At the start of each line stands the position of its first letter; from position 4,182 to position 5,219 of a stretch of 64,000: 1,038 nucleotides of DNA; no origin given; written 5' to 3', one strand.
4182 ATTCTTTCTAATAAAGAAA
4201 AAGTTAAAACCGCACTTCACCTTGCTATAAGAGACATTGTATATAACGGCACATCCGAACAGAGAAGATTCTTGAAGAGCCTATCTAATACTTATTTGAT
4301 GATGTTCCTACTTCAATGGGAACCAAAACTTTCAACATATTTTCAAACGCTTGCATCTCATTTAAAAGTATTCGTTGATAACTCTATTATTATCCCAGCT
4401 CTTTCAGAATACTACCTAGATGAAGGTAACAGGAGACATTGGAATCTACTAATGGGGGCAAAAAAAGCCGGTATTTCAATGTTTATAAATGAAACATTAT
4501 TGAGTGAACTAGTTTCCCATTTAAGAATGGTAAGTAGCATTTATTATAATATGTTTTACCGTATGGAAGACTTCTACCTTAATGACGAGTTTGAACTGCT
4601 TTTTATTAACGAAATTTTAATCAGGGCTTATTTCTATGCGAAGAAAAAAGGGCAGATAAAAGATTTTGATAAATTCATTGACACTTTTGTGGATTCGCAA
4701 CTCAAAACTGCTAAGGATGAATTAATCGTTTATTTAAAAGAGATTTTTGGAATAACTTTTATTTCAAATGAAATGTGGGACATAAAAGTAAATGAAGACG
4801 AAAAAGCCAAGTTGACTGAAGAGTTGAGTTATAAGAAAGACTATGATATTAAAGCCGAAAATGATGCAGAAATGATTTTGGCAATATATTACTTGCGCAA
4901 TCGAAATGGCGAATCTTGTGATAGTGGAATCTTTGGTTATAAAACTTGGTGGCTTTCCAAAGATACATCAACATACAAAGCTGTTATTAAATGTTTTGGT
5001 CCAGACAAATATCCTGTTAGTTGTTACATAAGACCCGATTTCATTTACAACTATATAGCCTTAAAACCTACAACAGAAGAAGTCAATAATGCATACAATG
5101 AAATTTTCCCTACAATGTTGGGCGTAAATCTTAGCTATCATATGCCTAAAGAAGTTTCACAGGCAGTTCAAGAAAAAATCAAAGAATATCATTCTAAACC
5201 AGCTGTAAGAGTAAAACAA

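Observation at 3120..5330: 736-aa orphan protein: Mrr/AIPR-like N-terminus plus possible PIN-like C-terminal half; candidate single-gene defence or abortive-infection effector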

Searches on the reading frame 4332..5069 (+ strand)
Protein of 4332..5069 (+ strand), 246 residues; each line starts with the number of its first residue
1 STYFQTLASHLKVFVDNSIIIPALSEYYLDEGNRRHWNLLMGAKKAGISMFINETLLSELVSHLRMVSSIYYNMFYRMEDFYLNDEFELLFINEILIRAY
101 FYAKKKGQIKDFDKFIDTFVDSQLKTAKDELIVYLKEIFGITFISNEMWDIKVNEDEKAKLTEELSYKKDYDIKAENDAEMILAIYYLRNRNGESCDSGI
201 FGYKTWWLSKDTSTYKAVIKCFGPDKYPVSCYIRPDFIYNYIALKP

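Call 56: search_solved_structures(query=A5, max_evalue=10, show_alignments=4)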
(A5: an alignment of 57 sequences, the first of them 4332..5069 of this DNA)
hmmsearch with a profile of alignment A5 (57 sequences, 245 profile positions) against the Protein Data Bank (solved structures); distinct sequences matched with E-value up to 10: 6.
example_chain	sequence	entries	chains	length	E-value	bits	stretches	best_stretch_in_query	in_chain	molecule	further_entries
8k1f_A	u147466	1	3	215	0.0046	19.8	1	64-122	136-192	tRNA 5-hydroxyuridine methyltransferase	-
5dck_A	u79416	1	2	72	0.27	14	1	106-167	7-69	Capsid C-Terminal Domain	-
9jju_A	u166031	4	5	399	0.31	13.8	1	46-107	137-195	LOC432253 protein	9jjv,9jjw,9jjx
2crq_A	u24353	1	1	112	0.37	13.6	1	115-196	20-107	mitochondrial translational initiation factor 3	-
5zzu_A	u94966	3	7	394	0.69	12.7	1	199-233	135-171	Phosphoethanolamine transferase EptC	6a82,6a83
1e0r_B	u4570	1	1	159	0.78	12.5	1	23-71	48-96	THERMOSOME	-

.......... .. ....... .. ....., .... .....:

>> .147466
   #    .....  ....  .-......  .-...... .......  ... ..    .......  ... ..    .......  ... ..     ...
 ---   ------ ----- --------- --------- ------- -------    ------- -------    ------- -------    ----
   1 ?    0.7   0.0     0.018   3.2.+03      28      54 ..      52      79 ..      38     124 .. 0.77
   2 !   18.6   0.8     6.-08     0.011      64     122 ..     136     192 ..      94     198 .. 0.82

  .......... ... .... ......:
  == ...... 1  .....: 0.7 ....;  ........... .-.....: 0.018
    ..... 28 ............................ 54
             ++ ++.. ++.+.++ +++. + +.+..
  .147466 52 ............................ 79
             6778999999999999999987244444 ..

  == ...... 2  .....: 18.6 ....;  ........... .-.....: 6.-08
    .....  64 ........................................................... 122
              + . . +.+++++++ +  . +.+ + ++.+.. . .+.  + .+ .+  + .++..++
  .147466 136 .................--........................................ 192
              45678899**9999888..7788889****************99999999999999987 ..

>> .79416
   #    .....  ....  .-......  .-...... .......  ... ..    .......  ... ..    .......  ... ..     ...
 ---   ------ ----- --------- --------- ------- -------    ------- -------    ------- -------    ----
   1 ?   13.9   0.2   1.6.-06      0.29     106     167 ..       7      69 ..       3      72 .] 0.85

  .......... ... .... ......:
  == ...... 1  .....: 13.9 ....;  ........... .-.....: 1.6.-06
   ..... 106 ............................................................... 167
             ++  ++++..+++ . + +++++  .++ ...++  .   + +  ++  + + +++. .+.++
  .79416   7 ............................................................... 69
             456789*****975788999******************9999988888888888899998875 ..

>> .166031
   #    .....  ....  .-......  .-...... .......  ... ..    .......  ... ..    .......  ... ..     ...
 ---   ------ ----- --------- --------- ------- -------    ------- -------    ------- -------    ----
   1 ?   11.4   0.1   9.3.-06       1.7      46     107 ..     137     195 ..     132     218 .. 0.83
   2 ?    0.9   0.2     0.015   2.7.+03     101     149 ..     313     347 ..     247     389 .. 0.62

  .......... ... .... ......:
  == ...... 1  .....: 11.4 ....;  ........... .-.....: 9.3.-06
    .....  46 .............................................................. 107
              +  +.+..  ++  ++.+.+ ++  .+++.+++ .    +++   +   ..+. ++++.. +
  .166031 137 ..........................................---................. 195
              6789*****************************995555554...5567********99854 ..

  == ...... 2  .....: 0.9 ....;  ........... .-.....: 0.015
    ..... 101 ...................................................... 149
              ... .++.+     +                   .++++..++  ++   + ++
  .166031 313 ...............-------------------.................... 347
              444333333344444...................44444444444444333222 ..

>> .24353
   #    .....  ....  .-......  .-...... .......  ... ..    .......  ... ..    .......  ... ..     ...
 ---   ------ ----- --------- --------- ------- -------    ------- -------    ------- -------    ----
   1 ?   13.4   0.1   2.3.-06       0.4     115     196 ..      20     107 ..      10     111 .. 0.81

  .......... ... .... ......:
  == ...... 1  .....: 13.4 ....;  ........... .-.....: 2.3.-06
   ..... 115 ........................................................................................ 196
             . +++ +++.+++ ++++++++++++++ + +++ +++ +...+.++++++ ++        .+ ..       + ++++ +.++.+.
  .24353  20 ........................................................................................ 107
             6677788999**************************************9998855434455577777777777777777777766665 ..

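Call 58: search_protein_families(library=pfam, alignment_id=A5, max_evalue=1)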
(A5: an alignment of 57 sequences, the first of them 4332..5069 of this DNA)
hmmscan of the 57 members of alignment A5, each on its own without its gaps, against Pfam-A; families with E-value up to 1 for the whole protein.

A. member 1, window:4332-5069:+ (246 aa): 0 families

B. families by the number of members that match (of 57 scanned): 49 families (the first 25 are shown)
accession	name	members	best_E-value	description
PF16289.11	PIN_12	6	0.00069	PIN domain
PF13537.11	GATase_7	6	0.013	Glutamine amidotransferase domain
PF04760.21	IF2_N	2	0.011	Translation initiation factor IF-2, N-terminal region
PF01850.27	PIN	2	0.016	PIN domain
PF13924.12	Lipocalin_5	2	0.016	Lipocalin-like domain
PF15059.11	Speriolin_C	2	0.02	Speriolin C-terminus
PF10751.14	DUF2535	2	0.045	Protein of unknown function (DUF2535)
PF02696.19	SelO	1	0.002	Protein adenylyltransferase SelO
PF14367.12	DUF4411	1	0.0058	Domain of unknown function (DUF4411)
PF05791.16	Bacillus_HBL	1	0.0065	Bacillus haemolytic enterotoxin (HBL)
PF10268.14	Tmemb_161AB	1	0.0094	Predicted transmembrane protein 161AB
PF22413.2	OGT_N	1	0.011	Methylated DNA-protein cysteine MeTransferase OGT N-terminal domain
PF03735.19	ENT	1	0.013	ENT domain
PF16111.11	DUF4829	1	0.013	Domain of unknown function (DUF4829)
PF10484.15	MRP-S23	1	0.015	Mitochondrial ribosomal protein S23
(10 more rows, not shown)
